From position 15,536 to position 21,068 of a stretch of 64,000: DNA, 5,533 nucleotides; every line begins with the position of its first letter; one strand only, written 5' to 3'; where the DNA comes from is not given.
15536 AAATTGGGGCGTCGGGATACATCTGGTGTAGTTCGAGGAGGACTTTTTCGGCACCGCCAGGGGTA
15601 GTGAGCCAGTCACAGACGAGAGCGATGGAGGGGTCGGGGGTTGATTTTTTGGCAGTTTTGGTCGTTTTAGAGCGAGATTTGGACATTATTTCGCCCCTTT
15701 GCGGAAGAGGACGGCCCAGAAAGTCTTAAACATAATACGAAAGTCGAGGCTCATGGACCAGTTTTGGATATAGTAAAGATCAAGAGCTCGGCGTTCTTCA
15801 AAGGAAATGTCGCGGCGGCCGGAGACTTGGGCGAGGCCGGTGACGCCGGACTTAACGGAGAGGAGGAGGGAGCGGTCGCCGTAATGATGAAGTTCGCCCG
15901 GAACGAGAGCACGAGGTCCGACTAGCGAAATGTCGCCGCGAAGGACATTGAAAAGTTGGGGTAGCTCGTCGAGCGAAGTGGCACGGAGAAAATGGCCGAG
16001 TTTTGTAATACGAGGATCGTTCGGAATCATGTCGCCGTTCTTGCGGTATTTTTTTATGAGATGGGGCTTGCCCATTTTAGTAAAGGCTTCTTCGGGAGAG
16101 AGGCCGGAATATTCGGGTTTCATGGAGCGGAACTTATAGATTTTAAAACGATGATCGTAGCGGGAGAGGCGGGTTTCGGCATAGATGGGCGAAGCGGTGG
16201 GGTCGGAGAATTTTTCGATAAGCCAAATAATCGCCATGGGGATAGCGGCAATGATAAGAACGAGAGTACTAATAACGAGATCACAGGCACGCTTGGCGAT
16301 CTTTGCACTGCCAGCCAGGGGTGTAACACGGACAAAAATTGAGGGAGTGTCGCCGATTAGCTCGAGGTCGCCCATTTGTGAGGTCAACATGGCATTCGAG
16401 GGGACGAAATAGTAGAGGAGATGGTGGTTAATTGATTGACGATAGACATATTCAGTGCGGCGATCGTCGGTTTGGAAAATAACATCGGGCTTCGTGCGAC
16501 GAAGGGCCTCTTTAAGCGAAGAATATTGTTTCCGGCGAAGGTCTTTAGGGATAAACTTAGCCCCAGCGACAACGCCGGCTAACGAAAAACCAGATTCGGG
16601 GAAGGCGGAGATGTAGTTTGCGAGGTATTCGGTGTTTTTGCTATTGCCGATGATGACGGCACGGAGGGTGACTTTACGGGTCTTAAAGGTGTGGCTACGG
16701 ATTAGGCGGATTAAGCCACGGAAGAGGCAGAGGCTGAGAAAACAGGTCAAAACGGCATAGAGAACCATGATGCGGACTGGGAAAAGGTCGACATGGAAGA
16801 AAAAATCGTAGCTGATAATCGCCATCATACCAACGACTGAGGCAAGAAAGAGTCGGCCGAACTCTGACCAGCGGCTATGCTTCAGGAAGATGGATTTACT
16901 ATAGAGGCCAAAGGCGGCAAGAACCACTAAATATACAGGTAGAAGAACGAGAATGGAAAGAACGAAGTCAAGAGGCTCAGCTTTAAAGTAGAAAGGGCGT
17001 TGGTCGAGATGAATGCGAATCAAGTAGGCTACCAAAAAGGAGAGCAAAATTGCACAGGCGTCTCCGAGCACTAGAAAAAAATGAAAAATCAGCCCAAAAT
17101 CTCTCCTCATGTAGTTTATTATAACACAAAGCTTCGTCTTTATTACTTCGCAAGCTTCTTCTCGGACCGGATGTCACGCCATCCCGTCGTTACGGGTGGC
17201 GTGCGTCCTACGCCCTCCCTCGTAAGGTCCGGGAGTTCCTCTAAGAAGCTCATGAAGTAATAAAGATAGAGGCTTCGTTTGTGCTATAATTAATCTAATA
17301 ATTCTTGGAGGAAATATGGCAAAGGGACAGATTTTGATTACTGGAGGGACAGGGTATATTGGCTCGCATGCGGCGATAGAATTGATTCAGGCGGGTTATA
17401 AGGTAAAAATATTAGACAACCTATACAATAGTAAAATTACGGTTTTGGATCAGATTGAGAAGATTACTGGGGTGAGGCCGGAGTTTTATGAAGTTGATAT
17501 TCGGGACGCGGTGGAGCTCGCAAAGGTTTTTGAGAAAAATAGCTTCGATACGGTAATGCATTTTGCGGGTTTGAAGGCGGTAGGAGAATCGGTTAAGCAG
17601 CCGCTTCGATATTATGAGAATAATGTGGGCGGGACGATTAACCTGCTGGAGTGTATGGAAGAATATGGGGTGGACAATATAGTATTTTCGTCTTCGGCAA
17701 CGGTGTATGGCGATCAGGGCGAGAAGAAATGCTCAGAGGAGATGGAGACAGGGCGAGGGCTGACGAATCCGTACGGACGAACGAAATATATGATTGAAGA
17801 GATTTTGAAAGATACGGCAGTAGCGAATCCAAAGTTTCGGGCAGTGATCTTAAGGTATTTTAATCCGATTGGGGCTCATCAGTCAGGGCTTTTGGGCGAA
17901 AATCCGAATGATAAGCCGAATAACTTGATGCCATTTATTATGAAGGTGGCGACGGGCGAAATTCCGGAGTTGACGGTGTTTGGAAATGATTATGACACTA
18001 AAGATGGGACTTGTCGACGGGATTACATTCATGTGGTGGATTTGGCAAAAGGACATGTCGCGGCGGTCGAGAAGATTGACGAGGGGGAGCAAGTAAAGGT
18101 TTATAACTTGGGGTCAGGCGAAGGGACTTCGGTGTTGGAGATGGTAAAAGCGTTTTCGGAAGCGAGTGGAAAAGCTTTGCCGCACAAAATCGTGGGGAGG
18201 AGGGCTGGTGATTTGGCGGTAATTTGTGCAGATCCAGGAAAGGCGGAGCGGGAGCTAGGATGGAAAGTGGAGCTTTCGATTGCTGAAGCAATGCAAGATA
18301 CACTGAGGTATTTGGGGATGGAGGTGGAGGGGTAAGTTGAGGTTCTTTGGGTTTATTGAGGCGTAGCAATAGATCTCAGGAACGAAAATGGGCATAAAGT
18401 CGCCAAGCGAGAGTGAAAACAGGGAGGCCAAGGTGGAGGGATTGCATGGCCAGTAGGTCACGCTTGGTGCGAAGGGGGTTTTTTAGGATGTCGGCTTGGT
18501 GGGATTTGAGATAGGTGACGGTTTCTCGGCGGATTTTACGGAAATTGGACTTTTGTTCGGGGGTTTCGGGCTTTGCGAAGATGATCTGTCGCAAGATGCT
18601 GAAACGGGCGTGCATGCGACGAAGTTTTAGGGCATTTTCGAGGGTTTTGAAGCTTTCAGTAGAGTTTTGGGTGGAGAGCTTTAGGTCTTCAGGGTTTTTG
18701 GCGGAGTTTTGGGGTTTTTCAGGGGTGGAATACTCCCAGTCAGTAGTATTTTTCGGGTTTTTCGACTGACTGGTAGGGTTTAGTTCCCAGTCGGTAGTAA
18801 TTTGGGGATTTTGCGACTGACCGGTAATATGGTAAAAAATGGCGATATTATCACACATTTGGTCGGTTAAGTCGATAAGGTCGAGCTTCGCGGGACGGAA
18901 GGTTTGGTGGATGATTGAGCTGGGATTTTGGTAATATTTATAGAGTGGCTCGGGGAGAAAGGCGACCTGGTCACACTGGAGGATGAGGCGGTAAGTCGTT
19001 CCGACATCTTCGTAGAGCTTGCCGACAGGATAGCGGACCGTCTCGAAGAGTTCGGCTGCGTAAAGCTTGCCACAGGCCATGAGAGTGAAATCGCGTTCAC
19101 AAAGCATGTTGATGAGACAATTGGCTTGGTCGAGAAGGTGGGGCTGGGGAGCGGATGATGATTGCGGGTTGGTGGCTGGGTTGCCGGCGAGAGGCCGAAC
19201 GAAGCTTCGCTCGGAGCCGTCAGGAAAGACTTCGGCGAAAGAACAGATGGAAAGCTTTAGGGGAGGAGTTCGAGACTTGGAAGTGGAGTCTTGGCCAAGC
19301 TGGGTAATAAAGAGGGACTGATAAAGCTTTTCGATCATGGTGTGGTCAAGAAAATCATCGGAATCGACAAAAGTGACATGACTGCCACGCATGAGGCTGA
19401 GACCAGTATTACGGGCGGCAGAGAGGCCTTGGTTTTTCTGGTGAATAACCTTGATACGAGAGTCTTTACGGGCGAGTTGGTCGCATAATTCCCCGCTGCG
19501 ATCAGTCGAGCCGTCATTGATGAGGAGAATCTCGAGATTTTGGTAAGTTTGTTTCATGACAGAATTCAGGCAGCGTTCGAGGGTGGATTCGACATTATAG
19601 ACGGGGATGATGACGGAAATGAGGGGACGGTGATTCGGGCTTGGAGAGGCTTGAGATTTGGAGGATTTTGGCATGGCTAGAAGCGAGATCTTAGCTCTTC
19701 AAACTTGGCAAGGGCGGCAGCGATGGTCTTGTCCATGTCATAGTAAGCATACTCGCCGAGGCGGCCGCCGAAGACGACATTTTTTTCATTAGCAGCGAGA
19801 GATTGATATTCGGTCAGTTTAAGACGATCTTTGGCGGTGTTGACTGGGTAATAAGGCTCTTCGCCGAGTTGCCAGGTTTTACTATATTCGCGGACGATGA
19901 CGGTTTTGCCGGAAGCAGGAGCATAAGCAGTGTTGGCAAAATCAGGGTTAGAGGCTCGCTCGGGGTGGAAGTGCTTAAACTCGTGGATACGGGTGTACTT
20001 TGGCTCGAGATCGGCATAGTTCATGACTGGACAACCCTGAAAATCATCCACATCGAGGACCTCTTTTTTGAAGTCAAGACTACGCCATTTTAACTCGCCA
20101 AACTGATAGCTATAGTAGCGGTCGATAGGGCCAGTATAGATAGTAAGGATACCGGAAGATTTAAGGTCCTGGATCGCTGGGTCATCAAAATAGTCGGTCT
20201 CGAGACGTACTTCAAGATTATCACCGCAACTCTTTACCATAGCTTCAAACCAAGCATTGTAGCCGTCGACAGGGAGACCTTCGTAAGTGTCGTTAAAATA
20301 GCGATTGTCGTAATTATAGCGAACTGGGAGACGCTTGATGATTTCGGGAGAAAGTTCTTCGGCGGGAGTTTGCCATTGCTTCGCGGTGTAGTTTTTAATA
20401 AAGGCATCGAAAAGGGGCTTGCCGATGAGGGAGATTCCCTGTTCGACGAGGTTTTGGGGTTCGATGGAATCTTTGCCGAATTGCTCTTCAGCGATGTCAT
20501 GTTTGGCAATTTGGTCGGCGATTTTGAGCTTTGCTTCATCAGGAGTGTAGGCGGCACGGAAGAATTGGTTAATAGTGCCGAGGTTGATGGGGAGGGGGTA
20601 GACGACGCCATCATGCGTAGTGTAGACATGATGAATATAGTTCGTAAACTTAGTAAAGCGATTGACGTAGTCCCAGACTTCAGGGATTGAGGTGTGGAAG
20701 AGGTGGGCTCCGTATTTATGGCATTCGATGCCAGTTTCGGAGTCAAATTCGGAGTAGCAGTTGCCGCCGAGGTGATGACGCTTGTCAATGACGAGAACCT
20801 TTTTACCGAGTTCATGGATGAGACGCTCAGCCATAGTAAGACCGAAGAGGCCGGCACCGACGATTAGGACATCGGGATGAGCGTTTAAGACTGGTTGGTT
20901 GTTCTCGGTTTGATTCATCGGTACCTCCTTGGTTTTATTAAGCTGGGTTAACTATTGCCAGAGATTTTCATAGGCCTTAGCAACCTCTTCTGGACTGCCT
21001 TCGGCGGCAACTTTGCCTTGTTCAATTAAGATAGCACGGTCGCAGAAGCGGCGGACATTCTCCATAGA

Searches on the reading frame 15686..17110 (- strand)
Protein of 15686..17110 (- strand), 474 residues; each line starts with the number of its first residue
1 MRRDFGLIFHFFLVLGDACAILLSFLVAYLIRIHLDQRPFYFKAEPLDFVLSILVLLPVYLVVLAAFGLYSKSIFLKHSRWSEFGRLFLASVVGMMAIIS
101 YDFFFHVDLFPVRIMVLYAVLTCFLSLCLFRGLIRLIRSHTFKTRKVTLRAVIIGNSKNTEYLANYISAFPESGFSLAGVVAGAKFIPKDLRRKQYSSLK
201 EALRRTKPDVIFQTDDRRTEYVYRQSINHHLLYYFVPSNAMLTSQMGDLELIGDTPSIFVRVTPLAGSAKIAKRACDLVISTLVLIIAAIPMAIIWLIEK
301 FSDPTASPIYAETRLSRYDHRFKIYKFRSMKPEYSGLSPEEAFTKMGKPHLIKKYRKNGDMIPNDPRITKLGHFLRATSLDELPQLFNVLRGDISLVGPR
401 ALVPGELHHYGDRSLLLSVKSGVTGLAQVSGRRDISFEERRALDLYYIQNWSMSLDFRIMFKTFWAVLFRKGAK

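Call 14: search_protein_families(library=pfam, proteins=[window:15686-17110:-])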
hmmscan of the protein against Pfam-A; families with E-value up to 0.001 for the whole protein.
window:15686-17110:- (474 aa): 2 families
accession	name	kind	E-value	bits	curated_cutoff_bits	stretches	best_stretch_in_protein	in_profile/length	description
PF02397.22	Bac_transf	-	5e-56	189.5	27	1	273-468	1-178/179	Bacterial sugar transferase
PF13727.12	CoA_binding_3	-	6.7e-07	29.9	25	1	66-182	2-111/175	CoA-binding domain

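Call 84: find_encoding_contigs(protein=window:15686-17110:-, flank=2500, max_places=10)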
Protein window:15686-17110:- (474 aa): 23 contigs read that carry it; 10 places shown.
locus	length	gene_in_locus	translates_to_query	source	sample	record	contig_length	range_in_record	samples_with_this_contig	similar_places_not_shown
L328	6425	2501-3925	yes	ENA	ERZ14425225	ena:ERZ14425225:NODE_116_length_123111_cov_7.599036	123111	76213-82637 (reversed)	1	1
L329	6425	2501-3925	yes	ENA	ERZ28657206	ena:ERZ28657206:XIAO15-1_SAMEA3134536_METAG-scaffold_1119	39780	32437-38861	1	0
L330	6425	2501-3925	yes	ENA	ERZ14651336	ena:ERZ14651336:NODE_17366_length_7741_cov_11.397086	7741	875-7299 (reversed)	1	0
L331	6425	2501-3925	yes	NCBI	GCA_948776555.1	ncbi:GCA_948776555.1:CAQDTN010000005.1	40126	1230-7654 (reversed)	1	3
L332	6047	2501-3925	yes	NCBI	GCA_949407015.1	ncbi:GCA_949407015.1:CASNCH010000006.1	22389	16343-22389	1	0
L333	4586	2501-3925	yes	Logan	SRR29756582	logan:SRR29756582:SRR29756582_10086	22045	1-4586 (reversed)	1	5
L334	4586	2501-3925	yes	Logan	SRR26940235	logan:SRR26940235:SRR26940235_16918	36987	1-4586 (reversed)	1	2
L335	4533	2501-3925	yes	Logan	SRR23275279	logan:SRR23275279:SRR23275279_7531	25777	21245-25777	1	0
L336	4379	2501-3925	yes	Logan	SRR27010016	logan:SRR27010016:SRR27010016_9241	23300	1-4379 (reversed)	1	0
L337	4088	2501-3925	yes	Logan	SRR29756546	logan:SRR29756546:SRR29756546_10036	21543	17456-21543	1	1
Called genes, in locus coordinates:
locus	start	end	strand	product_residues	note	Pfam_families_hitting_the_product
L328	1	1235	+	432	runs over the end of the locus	PF00535:Glycos_transf_2, PF10111:Glyco_tranf_2_2, PF13641:Glyco_tranf_2_3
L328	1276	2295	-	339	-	PF00106:adh_short (weak), PF01073:3Beta_HSD, PF01370:Epimerase, PF02719:Polysacc_synt_2, PF04321:RmlD_sub_bind, PF08659:KR (weak), PF13460:NAD_binding_10 (weak), PF16363:GDP_Man_Dehyd, +1 more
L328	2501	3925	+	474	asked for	PF13727:CoA_binding_3 (weak), PF02397:Bac_transf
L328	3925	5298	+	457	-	PF00534:Glycos_transf_1, PF13692:Glyco_trans_1_4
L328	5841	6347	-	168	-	-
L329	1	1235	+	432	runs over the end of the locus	PF00535:Glycos_transf_2, PF10111:Glyco_tranf_2_2, PF13641:Glyco_tranf_2_3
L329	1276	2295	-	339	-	PF00106:adh_short (weak), PF01073:3Beta_HSD, PF01370:Epimerase, PF02719:Polysacc_synt_2, PF04321:RmlD_sub_bind, PF08659:KR (weak), PF13460:NAD_binding_10 (weak), PF16363:GDP_Man_Dehyd, +1 more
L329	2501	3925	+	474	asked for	PF13727:CoA_binding_3 (weak), PF02397:Bac_transf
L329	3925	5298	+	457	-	PF00534:Glycos_transf_1, PF13692:Glyco_trans_1_4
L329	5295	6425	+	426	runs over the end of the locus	-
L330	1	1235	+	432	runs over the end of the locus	PF00535:Glycos_transf_2, PF10111:Glyco_tranf_2_2, PF13641:Glyco_tranf_2_3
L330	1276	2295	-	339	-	PF00106:adh_short (weak), PF01073:3Beta_HSD, PF01370:Epimerase, PF02719:Polysacc_synt_2, PF04321:RmlD_sub_bind, PF08659:KR (weak), PF13460:NAD_binding_10 (weak), PF16363:GDP_Man_Dehyd, +1 more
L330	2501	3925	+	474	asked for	PF13727:CoA_binding_3 (weak), PF02397:Bac_transf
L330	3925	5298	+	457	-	PF00534:Glycos_transf_1, PF13692:Glyco_trans_1_4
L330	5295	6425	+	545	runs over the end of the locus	PF04932:Wzy_C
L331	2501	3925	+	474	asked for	PF13727:CoA_binding_3 (weak), PF02397:Bac_transf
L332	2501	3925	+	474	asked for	PF13727:CoA_binding_3 (weak), PF02397:Bac_transf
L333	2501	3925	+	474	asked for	PF13727:CoA_binding_3 (weak), PF02397:Bac_transf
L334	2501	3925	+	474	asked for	PF13727:CoA_binding_3 (weak), PF02397:Bac_transf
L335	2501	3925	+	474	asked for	PF13727:CoA_binding_3 (weak), PF02397:Bac_transf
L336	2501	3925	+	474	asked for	PF13727:CoA_binding_3 (weak), PF02397:Bac_transf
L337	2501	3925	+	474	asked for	PF13727:CoA_binding_3 (weak), PF02397:Bac_transf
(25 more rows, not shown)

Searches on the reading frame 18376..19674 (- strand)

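Call 14: search_protein_families(library=pfam, proteins=[window:18376-19674:-])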
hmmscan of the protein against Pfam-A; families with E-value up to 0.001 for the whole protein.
window:18376-19674:- (432 aa): 3 families
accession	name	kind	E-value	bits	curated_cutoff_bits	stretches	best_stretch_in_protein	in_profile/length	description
PF00535.33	Glycos_transf_2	-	4.1e-35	121.6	23.3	1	20-120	1-102/168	Glycosyl transferase family 2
PF10111.15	Glyco_tranf_2_2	-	8.9e-13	48.8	27.3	1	20-122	1-107/276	Glycosyltransferase like family 2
PF13641.12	Glyco_tranf_2_3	-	1.1e-12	48.9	27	1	19-121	3-111/230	Glycosyltransferase like family 2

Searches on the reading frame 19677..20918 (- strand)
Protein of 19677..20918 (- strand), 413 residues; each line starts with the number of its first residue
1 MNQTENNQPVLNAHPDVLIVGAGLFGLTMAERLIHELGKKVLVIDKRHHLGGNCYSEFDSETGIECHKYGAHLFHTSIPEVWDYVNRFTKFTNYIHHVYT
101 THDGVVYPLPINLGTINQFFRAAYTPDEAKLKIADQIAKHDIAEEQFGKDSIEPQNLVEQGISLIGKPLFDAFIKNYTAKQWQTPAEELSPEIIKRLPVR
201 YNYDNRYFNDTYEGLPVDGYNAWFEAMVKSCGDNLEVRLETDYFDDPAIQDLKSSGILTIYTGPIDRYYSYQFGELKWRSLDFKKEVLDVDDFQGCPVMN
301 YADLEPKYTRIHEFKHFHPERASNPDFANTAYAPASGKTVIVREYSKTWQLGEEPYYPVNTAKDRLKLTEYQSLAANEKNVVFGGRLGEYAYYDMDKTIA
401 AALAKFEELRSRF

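Call 14: search_protein_families(library=pfam, proteins=[window:19677-20918:-])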
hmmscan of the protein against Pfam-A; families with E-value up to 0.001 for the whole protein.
window:19677-20918:- (413 aa): 5 families
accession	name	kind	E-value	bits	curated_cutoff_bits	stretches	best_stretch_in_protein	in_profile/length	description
PF03275.19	GLF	-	3.3e-75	252.7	26.3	1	172-392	1-203/203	UDP-galactopyranose mutase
PF13450.12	NAD_binding_8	-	3.6e-19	69.3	21.9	1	19-88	1-68/68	NAD(P)-binding Rossmann-like domain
PF01593.30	Amino_oxidase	-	1.5e-05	24.9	19.8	1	26-107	3-86/443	Flavin containing amine oxidoreductase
PF01266.30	DAO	-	6e-05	23.2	27.9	1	16-52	1-37/353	FAD dependent oxidoreductase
PF01946.23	Thi4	-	0.00099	18.8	26.2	0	13-53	16-56/235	Thi4 family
